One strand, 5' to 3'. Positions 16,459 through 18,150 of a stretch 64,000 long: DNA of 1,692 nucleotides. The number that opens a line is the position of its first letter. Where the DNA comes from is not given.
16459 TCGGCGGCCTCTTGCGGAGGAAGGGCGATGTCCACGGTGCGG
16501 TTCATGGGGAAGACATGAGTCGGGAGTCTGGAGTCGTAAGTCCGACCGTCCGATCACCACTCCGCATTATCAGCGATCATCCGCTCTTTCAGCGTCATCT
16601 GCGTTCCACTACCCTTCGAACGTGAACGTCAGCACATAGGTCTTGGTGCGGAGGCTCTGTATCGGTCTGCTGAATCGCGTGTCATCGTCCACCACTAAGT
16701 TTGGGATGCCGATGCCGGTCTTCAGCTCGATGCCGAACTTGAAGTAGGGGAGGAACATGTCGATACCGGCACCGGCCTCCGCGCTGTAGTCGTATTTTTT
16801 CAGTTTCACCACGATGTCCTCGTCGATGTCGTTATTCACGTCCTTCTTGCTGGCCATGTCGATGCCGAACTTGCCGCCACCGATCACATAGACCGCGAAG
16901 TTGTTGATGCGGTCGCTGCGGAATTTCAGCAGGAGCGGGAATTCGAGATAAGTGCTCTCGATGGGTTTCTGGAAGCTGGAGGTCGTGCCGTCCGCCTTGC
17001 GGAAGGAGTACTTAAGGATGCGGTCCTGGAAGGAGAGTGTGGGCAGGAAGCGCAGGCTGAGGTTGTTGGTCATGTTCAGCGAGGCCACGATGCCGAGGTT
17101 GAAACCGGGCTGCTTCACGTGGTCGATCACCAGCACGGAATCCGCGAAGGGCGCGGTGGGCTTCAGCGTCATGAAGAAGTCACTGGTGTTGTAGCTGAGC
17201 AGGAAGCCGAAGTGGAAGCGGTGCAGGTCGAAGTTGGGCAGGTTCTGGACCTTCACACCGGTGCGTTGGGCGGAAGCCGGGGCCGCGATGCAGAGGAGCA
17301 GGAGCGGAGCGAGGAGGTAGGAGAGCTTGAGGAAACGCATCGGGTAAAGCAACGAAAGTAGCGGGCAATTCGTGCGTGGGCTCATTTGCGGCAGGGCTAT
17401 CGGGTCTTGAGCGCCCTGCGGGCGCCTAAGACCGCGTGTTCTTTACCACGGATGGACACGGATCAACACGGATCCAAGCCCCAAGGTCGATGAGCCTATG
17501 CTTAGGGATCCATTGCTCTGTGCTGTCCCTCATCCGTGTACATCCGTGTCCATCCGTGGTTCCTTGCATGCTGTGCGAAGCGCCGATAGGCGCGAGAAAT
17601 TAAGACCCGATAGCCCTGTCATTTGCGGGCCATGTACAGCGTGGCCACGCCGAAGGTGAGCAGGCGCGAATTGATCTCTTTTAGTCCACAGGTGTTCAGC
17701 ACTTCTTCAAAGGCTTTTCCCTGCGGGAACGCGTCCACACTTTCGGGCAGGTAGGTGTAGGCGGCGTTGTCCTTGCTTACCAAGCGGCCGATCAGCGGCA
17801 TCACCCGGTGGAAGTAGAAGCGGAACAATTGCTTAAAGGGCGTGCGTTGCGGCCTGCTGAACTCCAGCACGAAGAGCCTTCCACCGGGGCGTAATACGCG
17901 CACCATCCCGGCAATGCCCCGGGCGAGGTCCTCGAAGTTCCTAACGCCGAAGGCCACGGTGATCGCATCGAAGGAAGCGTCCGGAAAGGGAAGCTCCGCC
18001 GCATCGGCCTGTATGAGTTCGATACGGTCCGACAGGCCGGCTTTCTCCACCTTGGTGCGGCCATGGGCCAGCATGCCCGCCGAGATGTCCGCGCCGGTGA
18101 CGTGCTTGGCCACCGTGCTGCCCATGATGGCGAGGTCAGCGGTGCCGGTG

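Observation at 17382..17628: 227-bp MITE-like element with perfect 17-bp TIRs and a 10-bp target duplication that includes the menG stop codon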

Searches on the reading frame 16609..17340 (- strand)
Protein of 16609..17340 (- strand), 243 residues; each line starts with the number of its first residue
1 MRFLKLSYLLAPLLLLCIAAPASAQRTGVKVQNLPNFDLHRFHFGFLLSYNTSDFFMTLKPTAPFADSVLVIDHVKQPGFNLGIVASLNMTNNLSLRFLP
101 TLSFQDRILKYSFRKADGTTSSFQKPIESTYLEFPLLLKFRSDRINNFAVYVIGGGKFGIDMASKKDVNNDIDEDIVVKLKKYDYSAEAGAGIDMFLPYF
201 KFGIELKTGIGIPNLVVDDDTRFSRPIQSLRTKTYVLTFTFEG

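Call 19: search_protein_families(library=pfam, proteins=[window:16609-17340:-])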
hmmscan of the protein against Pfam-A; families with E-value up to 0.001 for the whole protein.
window:16609-17340:- (243 aa): 2 families
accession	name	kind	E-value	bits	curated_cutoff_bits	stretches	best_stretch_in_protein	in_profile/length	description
PF13568.12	OMP_b-brl_2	-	1.5e-18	68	27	1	32-212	3-170/175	Outer membrane protein beta-barrel domain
PF13505.12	OMP_b-brl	-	0.00029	21.5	28.7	0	10-194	3-139/175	Outer membrane protein beta-barrel domain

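Call 22: find_encoding_contigs(protein=window:16609-17340:-, flank=3000, max_places=10)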
Protein window:16609-17340:- (243 aa): 22 contigs read that carry it; 8 places shown.
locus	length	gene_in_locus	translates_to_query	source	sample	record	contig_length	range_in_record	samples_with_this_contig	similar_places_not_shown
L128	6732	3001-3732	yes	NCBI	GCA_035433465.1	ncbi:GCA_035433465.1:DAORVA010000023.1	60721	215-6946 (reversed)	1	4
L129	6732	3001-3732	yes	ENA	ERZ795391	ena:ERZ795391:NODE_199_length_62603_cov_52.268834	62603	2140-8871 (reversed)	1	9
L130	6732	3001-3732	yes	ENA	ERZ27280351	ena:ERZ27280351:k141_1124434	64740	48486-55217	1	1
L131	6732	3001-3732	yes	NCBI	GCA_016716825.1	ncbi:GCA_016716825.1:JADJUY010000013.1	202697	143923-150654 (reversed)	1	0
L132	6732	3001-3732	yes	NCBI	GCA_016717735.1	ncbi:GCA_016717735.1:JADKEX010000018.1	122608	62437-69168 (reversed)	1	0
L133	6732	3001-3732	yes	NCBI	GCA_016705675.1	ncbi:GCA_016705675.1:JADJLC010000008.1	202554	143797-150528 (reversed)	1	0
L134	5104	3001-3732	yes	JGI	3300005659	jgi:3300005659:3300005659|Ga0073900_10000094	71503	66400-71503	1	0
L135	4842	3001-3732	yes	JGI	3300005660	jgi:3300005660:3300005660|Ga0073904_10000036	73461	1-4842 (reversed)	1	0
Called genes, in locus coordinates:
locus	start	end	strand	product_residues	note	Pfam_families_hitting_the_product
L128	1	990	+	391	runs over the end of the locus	PF00155:Aminotran_1_2, PF01041:DegT_DnrJ_EryC1 (weak)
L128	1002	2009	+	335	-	PF00294:PfkB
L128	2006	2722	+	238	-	PF01209:Ubie_methyltran, PF13489:Methyltransf_23 (weak), PF13847:Methyltransf_31, PF08241:Methyltransf_11, PF08242:Methyltransf_12, PF13649:Methyltransf_25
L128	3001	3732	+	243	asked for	PF13568:OMP_b-brl_2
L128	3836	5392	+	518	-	PF28550:DUF8436, PF00890:FAD_binding_2 (faint), PF03486:HI0933_like (faint), PF07992:Pyr_redox_2 (faint), PF01266:DAO, PF21688:FAD-depend_C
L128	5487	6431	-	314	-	PF18962:Por_Secre_tail (faint), PF13884:Peptidase_S74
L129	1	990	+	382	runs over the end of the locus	PF00155:Aminotran_1_2, PF01041:DegT_DnrJ_EryC1 (weak)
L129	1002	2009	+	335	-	PF00294:PfkB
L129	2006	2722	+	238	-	PF01209:Ubie_methyltran, PF13489:Methyltransf_23 (weak), PF13847:Methyltransf_31, PF08241:Methyltransf_11, PF08242:Methyltransf_12, PF13649:Methyltransf_25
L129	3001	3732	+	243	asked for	PF13568:OMP_b-brl_2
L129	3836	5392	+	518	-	PF28550:DUF8436, PF00890:FAD_binding_2 (faint), PF03486:HI0933_like (faint), PF07992:Pyr_redox_2 (faint), PF01266:DAO, PF21688:FAD-depend_C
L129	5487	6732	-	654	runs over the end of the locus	PF18962:Por_Secre_tail (faint), PF13884:Peptidase_S74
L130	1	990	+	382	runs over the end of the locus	PF00155:Aminotran_1_2, PF01041:DegT_DnrJ_EryC1 (weak)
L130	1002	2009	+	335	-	PF00294:PfkB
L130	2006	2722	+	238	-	PF01209:Ubie_methyltran, PF13489:Methyltransf_23 (weak), PF13847:Methyltransf_31, PF08241:Methyltransf_11, PF08242:Methyltransf_12, PF13649:Methyltransf_25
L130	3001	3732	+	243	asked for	PF13568:OMP_b-brl_2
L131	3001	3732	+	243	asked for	PF13568:OMP_b-brl_2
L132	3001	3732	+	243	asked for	PF13568:OMP_b-brl_2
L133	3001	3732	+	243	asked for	PF13568:OMP_b-brl_2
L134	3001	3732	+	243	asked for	PF13568:OMP_b-brl_2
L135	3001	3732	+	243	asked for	PF13568:OMP_b-brl_2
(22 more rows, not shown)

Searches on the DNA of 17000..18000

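Call 6: search_rna_families(source=window, start=17000, end=18000, threshold=evalue, max_evalue=1)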
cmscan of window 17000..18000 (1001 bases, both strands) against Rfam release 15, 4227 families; matches with E-value up to 1: 1.
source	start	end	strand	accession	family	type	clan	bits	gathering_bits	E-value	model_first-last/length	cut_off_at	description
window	17437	17569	+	RF00690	MIR408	Gene; miRNA;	-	19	64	0.092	1-126/126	no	MIR408 microRNA precursor family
